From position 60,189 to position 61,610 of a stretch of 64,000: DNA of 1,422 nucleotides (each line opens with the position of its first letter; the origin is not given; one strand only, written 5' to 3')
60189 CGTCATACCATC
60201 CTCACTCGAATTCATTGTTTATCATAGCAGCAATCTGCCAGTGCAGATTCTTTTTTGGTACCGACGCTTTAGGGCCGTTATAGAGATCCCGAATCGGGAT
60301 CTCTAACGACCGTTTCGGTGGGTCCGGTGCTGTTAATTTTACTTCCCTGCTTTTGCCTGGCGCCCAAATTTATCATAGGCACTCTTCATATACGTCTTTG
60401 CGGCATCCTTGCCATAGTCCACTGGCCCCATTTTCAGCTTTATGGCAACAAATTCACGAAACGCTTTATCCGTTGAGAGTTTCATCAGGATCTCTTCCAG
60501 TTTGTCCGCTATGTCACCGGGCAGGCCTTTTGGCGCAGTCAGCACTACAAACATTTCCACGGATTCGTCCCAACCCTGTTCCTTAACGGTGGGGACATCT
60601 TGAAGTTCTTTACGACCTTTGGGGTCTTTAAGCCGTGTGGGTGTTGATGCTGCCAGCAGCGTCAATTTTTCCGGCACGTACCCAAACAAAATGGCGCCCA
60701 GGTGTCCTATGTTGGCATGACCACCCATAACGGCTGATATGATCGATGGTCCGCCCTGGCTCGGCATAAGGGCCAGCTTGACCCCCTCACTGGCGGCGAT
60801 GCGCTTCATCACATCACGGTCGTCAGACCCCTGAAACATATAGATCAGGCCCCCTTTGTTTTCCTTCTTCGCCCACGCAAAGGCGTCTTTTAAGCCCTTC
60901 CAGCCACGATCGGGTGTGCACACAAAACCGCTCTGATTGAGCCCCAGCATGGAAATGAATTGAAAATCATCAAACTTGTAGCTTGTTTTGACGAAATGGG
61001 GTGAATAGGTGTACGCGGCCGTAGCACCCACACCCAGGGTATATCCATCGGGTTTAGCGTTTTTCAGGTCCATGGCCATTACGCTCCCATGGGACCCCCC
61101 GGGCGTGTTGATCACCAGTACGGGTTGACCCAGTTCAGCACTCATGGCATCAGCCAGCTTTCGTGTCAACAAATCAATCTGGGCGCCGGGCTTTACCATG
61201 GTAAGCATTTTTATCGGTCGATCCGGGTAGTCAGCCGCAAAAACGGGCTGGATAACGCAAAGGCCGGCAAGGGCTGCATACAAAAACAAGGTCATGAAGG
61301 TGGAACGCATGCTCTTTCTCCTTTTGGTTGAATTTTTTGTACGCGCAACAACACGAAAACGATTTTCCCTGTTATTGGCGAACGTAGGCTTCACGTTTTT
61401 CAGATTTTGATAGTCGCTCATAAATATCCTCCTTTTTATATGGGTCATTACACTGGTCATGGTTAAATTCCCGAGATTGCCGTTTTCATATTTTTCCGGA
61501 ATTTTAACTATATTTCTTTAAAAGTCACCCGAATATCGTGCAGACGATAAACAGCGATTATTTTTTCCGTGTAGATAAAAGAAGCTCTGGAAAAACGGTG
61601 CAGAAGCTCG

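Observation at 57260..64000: AprA/AprB-like flavoprotein / Fe-S pair in reversed order next to a tctCBA tricarboxylate transporter, with no sat or qmo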

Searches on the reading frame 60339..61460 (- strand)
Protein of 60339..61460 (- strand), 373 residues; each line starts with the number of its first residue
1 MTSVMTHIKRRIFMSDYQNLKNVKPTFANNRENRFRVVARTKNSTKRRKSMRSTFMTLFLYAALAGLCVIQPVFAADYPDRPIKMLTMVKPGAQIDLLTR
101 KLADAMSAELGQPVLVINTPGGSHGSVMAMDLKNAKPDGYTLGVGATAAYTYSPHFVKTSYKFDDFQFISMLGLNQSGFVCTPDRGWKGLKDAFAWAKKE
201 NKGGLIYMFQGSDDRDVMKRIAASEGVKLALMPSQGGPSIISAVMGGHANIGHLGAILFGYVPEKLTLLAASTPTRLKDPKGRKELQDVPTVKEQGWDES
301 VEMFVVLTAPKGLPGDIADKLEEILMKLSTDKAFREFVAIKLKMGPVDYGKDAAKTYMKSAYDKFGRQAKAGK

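Call 5: search_protein_families(library=pfam, proteins=[window:60339-61460:-], max_evalue=0.01)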
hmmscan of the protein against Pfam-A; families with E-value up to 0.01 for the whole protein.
window:60339-61460:- (373 aa): 1 family
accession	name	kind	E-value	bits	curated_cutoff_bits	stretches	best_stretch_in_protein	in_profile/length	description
PF03401.19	TctC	-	1.3e-27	97.4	27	1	99-364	2-261/274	Tripartite tricarboxylate transporter family receptor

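Call 6: search_protein_families(library=ncbifam, proteins=[window:60339-61460:-], max_evalue=0.01)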
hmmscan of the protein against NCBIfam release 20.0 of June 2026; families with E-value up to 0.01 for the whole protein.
window:60339-61460:- (373 aa): 0 families

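Call 66: search_solved_structures(query=window:60339-61310:-, max_evalue=0.00001)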
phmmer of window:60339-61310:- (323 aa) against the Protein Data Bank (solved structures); distinct sequences matched with E-value up to 0.00001: 11.
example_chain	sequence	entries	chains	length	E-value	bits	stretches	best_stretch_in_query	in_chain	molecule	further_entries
4x9t_A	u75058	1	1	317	1.8e-20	76.4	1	25-288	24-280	Uncharacterized protein UPF0065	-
2dvz_A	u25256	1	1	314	4.4e-19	71.8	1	26-276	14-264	Putative exported protein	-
25hk_A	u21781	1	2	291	1e-18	70.6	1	24-289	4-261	Tripartite tricarboxylate transporter substrate binding protein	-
2f5x_A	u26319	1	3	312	4e-13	52.2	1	26-287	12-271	BugD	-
7ndr_A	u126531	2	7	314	3.5e-12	49.1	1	30-306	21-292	Tripartite tricarboxylate transporter substrate binding protein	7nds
2qpq_A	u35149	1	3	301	3.8e-11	45.7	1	26-279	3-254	protein Bug27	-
8hka_A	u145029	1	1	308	9.4e-09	37.8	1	32-272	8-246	Periplasmic terephthalate binding protein (TBP)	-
8hk9_D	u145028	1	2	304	1.1e-08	37.6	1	33-272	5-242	Periplasmic terephthalate binding protein (TBP)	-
8hkb_A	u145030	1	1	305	1.4e-08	37.3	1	33-272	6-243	Periplasmic terephthalate binding protein (TBP)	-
6hke_A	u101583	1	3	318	2.8e-07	33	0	26-121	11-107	Possible TctC subunit of the Tripartite Tricarboxylate Transport(TTT) Family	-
5oei_A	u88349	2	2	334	9.1e-07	31.3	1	25-274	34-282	Uncharacterized protein family UPF0065:Tat pathway signal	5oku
